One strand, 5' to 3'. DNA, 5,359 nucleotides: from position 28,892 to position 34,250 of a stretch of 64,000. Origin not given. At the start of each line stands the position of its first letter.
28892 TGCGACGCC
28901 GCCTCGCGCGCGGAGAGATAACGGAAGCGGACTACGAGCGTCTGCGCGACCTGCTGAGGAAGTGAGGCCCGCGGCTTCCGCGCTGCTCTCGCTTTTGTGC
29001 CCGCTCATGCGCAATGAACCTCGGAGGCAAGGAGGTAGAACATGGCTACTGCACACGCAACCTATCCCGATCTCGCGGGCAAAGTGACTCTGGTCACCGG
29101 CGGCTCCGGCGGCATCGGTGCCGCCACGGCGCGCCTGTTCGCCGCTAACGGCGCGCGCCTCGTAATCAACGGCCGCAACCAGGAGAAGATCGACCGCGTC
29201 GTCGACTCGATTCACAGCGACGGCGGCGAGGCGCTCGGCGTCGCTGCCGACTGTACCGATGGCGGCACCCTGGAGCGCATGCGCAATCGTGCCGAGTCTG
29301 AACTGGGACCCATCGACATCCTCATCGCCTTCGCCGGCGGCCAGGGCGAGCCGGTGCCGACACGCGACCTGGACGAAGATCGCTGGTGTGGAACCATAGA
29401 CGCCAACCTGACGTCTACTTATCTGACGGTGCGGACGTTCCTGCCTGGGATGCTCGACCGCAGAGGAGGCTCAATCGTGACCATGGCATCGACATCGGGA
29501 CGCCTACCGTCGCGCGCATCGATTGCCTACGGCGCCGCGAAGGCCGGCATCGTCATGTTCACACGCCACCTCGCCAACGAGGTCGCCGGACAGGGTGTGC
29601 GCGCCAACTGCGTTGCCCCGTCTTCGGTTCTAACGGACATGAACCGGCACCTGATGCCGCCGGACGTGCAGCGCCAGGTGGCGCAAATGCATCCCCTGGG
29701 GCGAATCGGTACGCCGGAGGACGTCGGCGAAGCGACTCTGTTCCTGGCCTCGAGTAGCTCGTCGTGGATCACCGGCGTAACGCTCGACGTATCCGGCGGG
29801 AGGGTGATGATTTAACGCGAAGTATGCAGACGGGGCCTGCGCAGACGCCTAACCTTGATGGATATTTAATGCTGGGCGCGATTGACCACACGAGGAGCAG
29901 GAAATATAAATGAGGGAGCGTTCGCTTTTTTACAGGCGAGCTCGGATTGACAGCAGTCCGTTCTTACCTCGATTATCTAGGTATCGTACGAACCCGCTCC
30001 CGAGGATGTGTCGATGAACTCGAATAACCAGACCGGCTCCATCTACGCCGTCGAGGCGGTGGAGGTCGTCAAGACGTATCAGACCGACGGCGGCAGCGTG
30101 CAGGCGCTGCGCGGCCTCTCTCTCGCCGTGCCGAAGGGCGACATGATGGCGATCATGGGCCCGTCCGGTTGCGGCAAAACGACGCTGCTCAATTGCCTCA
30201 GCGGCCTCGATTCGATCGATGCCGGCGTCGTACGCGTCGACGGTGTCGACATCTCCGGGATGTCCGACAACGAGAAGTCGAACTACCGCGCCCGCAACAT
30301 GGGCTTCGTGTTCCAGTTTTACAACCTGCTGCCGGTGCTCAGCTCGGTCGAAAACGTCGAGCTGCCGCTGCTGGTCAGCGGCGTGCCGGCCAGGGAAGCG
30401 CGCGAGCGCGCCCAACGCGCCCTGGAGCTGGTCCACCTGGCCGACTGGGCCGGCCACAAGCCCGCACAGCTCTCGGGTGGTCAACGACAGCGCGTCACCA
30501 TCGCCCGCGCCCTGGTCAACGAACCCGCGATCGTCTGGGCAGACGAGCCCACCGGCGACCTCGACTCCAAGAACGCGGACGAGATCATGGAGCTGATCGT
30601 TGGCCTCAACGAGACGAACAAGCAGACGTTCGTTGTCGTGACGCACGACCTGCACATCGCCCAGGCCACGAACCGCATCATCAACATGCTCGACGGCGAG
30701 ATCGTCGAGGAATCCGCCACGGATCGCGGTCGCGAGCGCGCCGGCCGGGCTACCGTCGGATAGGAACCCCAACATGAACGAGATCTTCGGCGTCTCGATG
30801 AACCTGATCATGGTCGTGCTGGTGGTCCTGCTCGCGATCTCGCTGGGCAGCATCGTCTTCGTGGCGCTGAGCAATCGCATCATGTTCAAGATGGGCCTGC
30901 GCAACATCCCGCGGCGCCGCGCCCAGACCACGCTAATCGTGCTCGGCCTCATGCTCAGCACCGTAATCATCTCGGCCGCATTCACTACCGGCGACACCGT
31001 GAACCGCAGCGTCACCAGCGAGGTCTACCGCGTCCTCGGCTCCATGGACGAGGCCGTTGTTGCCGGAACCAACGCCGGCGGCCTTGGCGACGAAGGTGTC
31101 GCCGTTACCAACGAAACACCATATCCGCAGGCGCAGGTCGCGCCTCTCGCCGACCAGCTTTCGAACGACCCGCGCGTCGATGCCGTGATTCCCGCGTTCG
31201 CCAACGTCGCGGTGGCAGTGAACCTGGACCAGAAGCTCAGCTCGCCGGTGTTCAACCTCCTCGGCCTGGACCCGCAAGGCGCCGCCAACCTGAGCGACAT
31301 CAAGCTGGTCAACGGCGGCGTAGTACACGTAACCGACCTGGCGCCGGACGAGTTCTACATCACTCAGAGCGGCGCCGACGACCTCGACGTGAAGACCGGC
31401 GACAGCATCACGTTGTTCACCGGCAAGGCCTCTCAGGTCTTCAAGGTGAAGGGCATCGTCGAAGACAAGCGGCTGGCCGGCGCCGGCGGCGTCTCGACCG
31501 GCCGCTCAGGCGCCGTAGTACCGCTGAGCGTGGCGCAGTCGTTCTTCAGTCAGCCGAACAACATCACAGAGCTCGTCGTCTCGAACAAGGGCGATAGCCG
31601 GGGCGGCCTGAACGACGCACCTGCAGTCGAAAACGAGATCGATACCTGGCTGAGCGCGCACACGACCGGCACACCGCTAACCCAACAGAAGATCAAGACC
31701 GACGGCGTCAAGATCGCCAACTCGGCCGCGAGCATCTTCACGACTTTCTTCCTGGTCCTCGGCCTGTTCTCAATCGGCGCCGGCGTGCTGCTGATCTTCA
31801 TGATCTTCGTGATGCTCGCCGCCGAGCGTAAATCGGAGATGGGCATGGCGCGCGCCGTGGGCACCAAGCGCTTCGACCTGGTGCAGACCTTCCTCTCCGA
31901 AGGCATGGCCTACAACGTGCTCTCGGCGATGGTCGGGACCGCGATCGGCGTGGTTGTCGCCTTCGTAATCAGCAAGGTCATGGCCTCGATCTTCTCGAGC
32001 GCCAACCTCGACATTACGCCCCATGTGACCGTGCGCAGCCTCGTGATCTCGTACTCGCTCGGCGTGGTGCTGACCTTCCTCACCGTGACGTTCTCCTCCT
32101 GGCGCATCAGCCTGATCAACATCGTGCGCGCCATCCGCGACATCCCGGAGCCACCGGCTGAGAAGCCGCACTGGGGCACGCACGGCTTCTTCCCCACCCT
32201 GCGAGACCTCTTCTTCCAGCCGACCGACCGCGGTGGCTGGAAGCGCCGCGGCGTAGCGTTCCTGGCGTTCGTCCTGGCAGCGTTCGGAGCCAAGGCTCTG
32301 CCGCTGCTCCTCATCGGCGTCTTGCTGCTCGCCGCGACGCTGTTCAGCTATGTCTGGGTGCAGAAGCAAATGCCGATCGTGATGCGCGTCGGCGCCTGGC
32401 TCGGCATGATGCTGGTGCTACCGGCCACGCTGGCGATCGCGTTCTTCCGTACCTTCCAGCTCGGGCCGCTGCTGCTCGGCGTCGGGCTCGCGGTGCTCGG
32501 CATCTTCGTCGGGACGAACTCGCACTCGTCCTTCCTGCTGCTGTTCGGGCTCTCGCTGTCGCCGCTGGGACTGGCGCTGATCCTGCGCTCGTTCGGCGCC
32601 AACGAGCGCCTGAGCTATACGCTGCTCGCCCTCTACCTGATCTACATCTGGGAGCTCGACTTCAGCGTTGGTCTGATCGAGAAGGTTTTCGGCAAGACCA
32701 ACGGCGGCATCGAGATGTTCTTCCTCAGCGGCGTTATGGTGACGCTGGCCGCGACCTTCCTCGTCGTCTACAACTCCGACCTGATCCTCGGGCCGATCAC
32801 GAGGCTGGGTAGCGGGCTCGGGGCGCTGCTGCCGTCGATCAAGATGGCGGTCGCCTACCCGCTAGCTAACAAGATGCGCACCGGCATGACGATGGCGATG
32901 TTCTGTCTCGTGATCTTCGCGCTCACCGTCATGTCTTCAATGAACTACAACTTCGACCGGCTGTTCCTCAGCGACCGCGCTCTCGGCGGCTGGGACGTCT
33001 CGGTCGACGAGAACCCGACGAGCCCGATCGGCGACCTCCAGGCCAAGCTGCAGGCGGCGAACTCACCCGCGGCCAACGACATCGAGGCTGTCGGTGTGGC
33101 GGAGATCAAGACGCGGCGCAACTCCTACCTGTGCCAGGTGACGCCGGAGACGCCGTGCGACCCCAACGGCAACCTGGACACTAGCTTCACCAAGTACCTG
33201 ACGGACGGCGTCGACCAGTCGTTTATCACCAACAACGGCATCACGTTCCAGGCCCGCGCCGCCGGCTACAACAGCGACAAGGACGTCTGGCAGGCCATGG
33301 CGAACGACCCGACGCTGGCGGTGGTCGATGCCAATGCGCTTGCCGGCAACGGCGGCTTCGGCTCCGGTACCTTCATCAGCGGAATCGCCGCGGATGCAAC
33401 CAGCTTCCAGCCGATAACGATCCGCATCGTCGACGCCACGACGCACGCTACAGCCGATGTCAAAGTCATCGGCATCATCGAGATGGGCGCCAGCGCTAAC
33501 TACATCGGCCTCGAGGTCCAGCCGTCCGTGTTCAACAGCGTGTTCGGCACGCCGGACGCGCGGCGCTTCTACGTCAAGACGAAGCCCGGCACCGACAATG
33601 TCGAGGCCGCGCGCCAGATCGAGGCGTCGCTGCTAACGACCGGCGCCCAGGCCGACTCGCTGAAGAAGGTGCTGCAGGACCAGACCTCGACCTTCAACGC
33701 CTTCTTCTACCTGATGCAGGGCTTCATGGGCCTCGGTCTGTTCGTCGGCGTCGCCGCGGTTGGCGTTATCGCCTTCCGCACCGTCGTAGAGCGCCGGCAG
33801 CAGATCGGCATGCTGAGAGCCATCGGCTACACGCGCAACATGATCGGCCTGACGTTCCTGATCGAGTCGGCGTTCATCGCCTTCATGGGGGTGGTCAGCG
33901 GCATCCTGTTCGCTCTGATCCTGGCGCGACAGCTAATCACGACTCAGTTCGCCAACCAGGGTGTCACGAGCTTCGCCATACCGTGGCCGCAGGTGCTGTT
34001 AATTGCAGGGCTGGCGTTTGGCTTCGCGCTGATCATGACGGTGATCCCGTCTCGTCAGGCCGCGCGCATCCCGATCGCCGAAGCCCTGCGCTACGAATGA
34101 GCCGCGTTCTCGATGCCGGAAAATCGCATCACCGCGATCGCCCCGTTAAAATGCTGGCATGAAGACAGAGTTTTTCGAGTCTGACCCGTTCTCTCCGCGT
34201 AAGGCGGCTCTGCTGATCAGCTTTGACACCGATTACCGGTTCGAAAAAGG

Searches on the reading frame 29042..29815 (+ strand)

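Call 71: search_protein_families(library=pfam, proteins=[window:29042-29815:+])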
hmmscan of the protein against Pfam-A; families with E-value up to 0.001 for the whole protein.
window:29042-29815:+ (257 aa): 4 families
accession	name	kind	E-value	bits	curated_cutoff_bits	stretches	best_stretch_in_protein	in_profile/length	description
PF13561.12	adh_short_C2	-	1.6e-54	185.4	27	1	23-253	6-234/236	Enoyl-(Acyl carrier protein) reductase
PF00106.31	adh_short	-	2.4e-52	177.7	26.6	1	14-204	1-190/195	short chain dehydrogenase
PF08659.16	KR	-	8.2e-12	45.8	22.6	1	16-189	3-171/180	KR domain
PF23441.1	SDR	-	6.3e-05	22.9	27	1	11-253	5-254/258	SDR-like rossmann domain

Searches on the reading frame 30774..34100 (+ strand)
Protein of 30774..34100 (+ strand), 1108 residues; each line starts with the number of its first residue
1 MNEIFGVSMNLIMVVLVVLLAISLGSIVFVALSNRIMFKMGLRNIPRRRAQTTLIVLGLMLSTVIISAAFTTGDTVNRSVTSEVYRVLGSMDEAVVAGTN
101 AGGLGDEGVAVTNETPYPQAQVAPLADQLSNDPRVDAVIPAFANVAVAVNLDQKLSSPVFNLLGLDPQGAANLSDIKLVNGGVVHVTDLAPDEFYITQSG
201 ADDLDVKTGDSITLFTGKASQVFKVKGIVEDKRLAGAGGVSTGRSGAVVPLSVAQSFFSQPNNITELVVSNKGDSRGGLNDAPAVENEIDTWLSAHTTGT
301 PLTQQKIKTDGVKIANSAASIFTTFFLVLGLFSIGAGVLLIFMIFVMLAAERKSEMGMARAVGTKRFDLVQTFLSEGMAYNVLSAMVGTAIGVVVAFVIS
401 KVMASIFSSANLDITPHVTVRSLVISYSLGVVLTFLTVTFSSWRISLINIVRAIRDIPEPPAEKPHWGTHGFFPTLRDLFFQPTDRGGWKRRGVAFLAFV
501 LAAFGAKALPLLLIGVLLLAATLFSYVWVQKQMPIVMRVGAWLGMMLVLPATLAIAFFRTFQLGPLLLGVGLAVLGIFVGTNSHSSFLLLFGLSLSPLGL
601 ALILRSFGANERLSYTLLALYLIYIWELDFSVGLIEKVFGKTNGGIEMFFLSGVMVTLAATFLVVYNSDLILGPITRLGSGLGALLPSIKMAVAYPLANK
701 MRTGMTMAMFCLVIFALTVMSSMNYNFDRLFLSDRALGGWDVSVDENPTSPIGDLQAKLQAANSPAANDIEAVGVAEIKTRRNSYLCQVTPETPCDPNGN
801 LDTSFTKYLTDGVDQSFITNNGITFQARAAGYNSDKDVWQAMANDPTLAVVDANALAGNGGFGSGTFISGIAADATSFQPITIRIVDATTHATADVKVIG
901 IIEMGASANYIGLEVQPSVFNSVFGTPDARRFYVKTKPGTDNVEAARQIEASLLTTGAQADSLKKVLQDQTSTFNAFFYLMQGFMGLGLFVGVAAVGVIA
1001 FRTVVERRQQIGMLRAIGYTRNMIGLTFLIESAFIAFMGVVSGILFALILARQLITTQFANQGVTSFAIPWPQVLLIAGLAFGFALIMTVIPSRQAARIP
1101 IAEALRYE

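Call 71: search_protein_families(library=pfam, proteins=[window:30774-34100:+])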
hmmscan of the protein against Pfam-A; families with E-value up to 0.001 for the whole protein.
window:30774-34100:+ (1108 aa): 1 family
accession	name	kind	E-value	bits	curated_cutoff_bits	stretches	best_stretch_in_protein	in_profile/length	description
PF02687.27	FtsX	-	1.7e-24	86.6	25.5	2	984-1101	3-120/120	FtsX-like permease C-terminal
